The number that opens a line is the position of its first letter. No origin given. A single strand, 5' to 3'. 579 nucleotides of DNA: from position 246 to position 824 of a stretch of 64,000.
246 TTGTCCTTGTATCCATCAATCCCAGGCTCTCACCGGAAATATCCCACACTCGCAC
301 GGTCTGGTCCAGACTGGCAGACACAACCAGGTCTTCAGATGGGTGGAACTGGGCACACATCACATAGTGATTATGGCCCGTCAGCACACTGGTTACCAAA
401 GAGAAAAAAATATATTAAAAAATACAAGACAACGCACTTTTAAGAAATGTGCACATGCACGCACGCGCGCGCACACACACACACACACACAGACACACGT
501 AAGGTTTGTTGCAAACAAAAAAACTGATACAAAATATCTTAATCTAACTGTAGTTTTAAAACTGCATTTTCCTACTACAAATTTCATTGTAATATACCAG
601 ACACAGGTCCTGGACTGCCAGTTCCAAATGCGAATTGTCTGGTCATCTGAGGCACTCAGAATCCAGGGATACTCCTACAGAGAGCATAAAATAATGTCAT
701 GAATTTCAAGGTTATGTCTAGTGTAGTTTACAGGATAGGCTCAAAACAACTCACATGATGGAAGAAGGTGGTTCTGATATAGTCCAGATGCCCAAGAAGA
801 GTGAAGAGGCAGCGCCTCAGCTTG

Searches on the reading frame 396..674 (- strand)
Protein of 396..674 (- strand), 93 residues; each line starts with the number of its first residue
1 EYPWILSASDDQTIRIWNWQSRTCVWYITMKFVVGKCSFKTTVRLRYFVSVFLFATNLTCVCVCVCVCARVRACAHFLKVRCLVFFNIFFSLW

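Call 57: search_protein_families(library=pfam, proteins=[window:396-674:-], max_evalue=0.001)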
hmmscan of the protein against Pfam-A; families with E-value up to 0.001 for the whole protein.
window:396-674:- (93 aa): 2 families
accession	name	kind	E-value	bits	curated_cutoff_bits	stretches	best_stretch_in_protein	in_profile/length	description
PF00400.38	WD40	-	0.00067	20.6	27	0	3-18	24-39/39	WD domain, G-beta repeat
PF23414.1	Beta-prop_EML_2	-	0.00068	19.5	90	1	5-40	13-48/266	Echinoderm microtubule-associated protein second beta-propeller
